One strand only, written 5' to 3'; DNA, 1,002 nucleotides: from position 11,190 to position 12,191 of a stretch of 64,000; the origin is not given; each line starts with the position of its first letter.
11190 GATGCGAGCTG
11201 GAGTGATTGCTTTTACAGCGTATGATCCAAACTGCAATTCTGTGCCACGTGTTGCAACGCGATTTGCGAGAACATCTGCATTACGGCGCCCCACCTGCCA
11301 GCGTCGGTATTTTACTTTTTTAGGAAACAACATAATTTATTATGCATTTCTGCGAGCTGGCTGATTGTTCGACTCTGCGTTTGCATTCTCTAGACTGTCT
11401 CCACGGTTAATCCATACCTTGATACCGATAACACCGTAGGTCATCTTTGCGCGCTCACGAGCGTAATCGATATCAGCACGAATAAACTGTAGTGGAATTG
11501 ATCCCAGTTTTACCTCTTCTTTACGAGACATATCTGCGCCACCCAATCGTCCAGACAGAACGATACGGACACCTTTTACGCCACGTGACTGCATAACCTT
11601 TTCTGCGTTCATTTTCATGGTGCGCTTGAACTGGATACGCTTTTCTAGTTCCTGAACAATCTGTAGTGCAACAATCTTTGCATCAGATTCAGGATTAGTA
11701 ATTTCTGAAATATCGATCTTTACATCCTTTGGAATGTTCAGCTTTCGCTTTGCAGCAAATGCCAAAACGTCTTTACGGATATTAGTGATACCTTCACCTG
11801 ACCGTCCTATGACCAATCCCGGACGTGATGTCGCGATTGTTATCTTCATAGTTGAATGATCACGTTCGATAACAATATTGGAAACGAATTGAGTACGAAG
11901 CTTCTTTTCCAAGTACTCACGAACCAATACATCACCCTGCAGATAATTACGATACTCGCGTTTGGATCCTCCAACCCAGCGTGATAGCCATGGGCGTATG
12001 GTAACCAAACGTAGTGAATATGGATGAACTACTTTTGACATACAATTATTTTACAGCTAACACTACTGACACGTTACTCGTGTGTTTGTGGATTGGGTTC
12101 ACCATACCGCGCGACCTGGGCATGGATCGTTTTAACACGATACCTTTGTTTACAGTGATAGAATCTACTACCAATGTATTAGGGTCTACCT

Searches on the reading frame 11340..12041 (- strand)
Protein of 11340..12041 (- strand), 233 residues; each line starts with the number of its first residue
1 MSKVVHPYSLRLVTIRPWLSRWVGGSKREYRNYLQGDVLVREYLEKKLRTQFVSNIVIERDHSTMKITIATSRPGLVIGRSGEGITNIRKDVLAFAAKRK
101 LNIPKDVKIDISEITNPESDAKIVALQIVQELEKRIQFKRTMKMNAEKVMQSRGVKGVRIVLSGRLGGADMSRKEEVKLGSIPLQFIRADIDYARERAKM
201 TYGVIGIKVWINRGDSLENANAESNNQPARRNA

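Call 61: find_homologous_proteins(query=window:11340-12041:-, max_evalue=1e-40)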
Query window:11340-12041:- (233 aa): 6543 proteins with E <= 1e-40 among 8000 candidates; the best 120 are listed.
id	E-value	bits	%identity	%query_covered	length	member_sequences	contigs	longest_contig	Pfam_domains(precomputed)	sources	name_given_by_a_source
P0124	3.4e-145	499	100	100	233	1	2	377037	PF07650.24,PF00189.26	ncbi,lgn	-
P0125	2.2e-124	431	84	100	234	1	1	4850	PF07650.24,PF00189.26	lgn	-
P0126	1.3e-119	415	81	100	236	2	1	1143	PF07650.24,PF00189.26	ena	-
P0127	5.0e-119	413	82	100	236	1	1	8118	PF07650.24,PF00189.26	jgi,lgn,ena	-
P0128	3.2e-118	411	81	100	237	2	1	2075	PF07650.24,PF00189.26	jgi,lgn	-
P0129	4.3e-111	387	77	100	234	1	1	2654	PF07650.24,PF00189.26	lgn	-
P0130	3.1e-108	378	74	99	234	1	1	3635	PF07650.24,PF00189.26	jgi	jgi:small subunit ribosomal protein S3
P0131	4.5e-97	342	71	95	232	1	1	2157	PF07650.24,PF00189.26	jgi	jgi:small subunit ribosomal protein S3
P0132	1.5e-95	337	65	99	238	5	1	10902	PF07650.24,PF00189.26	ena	-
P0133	1.6e-94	333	66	99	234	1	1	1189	PF07650.24,PF00189.26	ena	-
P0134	6.4e-94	331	69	95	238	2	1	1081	PF07650.24,PF00189.26,PF13083.14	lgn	-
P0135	9.8e-94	331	66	97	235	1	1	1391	PF07650.24,PF00189.26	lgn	-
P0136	2.8e-92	326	64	99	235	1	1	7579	PF07650.24,PF00189.26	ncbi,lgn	-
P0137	3.7e-92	325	66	97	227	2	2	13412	PF07650.24,PF00189.26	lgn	-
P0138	1.0e-90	321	61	97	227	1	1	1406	PF07650.24,PF00189.26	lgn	-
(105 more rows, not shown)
